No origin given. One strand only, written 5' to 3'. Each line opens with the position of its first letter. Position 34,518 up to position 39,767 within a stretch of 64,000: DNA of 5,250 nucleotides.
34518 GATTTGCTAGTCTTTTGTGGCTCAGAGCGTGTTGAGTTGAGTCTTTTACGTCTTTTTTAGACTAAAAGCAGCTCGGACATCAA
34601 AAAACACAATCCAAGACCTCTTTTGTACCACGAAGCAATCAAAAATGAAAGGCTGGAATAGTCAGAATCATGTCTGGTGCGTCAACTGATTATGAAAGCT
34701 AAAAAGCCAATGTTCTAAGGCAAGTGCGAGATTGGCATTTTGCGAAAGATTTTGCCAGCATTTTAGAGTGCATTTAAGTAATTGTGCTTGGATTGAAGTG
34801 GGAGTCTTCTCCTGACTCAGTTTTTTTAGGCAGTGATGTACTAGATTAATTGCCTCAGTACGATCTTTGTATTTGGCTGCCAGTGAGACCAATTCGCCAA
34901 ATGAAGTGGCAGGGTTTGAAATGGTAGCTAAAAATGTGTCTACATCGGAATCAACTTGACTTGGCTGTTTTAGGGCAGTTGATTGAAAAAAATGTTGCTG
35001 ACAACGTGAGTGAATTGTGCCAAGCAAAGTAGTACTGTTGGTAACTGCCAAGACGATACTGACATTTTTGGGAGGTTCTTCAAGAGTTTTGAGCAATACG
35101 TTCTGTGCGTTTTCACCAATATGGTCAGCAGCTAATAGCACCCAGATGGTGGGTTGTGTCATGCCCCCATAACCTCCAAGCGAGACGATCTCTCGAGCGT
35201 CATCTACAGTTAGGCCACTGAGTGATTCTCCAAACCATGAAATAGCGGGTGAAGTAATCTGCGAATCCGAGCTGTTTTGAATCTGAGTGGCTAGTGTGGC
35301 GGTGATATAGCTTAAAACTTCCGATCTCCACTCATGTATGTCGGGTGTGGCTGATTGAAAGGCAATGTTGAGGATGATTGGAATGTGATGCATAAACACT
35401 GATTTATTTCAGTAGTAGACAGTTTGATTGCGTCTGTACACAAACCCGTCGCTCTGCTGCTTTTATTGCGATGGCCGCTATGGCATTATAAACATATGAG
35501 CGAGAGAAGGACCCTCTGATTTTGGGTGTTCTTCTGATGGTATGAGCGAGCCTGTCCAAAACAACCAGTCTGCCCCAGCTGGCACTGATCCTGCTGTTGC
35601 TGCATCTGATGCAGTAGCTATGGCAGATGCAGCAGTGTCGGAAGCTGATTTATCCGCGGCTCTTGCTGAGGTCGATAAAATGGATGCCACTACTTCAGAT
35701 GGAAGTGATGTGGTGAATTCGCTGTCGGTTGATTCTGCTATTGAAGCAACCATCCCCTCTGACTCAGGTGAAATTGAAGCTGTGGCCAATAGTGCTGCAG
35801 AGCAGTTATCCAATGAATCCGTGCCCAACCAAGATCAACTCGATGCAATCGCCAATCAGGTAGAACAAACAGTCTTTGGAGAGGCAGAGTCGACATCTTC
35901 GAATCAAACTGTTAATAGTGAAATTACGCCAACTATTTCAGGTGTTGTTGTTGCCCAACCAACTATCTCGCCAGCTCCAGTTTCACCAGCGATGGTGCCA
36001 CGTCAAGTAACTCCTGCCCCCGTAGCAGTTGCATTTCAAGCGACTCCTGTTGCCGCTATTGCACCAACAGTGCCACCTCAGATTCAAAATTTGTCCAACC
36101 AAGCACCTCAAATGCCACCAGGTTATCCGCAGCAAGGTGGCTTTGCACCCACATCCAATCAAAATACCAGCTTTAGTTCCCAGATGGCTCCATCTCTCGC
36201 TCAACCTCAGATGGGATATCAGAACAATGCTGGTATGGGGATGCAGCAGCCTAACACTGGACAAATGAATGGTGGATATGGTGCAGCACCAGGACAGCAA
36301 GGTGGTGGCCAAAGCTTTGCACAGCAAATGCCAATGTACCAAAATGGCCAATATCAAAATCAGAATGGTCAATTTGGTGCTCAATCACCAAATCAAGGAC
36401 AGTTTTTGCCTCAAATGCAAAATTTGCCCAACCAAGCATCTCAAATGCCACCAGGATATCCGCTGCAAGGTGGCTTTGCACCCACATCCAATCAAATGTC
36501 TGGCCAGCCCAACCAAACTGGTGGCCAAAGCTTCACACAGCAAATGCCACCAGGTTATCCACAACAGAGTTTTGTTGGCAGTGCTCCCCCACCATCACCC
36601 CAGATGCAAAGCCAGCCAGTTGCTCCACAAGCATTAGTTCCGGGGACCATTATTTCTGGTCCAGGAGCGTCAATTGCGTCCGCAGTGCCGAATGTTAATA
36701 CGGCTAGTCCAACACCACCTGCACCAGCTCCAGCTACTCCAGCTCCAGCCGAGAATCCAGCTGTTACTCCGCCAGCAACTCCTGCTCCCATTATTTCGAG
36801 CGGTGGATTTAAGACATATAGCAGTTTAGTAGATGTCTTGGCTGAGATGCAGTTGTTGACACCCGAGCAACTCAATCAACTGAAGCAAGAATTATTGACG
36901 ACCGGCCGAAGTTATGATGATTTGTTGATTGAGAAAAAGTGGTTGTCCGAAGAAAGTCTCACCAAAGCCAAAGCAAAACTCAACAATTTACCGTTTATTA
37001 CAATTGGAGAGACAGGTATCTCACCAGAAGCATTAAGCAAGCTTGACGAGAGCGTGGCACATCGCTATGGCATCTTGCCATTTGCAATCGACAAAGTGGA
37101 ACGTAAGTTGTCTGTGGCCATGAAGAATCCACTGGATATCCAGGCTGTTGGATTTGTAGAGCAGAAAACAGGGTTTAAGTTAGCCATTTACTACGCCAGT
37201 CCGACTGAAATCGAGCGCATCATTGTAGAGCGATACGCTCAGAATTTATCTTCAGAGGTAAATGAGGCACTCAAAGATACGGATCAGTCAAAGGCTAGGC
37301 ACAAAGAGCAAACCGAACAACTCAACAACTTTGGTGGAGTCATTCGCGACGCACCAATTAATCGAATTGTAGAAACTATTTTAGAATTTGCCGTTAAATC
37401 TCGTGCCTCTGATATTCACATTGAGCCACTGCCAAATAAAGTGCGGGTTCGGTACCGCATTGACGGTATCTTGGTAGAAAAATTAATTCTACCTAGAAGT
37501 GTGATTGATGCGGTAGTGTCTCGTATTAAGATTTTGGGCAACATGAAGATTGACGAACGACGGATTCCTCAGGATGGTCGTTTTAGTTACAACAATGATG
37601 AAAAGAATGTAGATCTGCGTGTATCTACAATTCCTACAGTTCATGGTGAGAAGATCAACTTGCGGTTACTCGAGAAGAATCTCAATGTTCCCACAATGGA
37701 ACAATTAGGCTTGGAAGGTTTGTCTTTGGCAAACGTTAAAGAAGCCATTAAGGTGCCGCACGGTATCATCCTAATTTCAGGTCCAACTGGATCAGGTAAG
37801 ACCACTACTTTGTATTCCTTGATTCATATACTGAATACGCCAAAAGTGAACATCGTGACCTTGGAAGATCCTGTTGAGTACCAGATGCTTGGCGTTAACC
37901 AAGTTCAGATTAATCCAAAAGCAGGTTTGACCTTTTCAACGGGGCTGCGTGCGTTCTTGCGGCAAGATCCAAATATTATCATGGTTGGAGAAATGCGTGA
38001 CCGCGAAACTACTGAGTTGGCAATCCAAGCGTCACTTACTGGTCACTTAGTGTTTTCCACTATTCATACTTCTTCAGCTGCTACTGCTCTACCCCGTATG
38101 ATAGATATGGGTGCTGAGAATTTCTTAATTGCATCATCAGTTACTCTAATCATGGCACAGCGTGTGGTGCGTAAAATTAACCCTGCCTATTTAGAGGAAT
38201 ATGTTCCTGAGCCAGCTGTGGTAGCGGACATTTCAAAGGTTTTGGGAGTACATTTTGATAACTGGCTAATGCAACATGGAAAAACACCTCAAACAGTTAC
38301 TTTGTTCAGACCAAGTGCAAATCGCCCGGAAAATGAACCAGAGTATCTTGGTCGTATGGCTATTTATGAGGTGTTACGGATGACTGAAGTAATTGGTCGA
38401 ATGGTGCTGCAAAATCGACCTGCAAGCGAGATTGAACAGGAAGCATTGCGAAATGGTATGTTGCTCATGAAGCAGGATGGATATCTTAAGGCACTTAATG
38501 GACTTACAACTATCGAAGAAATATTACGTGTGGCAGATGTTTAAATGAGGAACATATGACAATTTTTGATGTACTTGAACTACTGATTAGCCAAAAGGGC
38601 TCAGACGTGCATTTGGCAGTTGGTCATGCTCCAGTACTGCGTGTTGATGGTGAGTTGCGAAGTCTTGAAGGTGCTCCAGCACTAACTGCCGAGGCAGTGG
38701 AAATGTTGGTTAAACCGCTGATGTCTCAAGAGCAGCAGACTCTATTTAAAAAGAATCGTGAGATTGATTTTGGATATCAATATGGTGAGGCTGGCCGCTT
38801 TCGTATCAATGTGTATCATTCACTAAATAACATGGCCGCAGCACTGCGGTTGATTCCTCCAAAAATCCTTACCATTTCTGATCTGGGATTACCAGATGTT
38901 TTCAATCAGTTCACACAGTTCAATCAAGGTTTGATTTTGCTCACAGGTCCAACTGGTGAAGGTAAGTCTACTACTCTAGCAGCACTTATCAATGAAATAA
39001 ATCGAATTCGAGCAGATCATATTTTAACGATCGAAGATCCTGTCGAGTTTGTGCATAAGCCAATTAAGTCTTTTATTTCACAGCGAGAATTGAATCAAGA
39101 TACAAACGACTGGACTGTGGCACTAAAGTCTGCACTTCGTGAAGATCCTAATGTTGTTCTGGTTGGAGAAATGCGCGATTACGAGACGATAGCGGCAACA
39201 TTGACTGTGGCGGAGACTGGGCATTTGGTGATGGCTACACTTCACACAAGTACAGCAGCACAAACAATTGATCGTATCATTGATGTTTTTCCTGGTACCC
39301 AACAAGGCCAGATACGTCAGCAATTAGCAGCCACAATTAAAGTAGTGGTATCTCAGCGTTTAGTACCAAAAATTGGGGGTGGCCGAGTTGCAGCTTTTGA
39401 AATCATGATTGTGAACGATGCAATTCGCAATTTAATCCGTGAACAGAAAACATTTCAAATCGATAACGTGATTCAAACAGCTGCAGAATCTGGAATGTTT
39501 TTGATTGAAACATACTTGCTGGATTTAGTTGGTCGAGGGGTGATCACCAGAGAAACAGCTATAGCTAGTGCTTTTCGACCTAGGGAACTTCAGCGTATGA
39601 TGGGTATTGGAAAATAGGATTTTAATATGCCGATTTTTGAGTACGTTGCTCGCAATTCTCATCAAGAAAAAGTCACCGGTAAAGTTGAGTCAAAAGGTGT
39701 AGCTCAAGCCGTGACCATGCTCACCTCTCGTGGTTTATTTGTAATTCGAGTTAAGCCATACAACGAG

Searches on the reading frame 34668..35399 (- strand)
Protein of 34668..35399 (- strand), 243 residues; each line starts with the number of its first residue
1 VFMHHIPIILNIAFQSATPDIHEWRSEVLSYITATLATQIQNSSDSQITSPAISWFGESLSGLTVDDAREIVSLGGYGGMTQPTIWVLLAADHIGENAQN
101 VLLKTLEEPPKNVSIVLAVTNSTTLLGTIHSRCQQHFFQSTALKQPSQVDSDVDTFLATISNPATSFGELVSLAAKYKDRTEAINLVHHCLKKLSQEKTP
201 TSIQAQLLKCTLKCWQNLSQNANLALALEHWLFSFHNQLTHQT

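Call 78: search_protein_families(library=pfam, proteins=[window:34668-35399:-], max_evalue=0.000001)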
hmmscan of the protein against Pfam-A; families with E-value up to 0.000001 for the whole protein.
window:34668-35399:- (243 aa): 1 family
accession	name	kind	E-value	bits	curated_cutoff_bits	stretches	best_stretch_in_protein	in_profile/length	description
PF13177.12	DNA_pol3_delta2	-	5.4e-16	59.4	27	1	64-140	82-159/161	DNA polymerase III, delta subunit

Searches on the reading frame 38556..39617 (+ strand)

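Call 78: search_protein_families(library=pfam, proteins=[window:38556-39617:+], max_evalue=0.000001)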
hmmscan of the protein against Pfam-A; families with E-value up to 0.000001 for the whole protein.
window:38556-39617:+ (353 aa): 1 family
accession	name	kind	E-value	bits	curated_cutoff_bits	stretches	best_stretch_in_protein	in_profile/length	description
PF00437.27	T2SSE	-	6.5e-43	147.2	24.9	1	8-274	17-282/370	Type II/IV secretion system protein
